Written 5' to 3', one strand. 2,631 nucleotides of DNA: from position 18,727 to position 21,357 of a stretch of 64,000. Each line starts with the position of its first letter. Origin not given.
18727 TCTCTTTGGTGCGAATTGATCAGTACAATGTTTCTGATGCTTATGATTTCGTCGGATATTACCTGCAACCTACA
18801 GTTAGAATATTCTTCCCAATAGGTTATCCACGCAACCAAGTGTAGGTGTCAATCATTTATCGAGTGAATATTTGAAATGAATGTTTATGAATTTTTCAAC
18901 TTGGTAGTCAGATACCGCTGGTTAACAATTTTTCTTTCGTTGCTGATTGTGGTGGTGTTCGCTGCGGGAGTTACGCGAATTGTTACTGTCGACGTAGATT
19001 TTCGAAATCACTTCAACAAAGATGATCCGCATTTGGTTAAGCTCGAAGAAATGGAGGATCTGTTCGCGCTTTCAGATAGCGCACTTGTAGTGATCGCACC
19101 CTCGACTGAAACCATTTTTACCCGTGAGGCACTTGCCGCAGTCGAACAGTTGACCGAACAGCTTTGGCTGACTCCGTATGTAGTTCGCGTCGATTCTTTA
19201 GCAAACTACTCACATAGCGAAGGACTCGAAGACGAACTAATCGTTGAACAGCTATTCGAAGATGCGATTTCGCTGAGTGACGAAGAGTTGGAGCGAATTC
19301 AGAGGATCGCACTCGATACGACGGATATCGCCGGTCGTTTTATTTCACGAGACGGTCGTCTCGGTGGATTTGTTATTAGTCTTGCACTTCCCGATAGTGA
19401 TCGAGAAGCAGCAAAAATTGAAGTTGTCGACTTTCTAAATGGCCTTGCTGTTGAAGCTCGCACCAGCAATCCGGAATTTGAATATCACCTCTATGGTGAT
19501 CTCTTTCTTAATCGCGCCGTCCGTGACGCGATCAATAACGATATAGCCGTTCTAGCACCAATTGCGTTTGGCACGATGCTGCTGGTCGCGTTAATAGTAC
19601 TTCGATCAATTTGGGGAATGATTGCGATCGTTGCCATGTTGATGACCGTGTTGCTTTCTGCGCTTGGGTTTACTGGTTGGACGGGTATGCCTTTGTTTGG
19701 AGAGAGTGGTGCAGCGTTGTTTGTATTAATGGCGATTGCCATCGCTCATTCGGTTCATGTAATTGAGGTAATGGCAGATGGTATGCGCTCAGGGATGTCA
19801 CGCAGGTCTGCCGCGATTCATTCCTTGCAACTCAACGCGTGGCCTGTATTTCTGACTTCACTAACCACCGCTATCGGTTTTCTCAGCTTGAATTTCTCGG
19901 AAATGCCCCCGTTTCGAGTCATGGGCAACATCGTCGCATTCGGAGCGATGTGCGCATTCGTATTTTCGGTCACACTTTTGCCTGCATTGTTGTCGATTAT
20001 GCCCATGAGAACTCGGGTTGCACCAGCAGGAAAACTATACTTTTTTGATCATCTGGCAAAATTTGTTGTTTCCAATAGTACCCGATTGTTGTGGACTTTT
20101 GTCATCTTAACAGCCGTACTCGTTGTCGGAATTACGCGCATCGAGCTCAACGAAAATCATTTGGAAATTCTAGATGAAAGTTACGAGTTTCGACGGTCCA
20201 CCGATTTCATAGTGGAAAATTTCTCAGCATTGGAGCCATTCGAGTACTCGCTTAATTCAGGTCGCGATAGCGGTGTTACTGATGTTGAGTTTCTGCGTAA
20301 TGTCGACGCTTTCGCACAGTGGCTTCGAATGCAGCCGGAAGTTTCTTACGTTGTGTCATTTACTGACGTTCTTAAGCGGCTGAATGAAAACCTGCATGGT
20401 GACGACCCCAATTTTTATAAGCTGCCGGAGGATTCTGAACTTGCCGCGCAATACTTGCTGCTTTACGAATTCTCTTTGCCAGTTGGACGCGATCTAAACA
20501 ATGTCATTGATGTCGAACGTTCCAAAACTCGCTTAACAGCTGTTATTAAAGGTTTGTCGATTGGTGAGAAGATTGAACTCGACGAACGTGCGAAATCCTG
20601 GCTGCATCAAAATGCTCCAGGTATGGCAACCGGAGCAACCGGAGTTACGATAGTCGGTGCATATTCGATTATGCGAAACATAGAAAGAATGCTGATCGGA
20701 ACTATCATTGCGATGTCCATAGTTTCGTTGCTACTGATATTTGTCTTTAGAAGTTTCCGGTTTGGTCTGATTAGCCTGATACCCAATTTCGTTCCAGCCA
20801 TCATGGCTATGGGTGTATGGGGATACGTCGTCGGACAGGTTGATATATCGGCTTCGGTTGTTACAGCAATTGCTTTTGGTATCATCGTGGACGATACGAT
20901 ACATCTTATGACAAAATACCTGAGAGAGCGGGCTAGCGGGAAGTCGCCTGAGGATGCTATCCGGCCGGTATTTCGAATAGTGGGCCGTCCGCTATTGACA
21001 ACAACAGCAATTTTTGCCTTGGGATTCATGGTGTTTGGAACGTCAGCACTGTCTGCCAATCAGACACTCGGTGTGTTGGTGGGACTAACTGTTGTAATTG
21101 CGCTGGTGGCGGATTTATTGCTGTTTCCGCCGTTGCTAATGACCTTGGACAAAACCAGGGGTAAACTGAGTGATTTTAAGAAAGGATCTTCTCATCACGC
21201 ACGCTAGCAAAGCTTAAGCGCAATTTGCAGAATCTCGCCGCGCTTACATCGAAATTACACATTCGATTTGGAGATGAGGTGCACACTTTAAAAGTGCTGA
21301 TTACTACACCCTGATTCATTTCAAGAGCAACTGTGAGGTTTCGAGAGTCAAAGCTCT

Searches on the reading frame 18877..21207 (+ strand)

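Call 7: search_protein_families(library=pfam, proteins=[window:18877-21207:+], max_evalue=0.001)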
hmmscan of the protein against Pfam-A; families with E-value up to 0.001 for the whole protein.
window:18877-21207:+ (776 aa): 1 family
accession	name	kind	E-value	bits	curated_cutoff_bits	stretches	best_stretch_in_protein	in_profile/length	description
PF03176.21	MMPL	-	1.2e-32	113.6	20.5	2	49-379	6-306/333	MMPL family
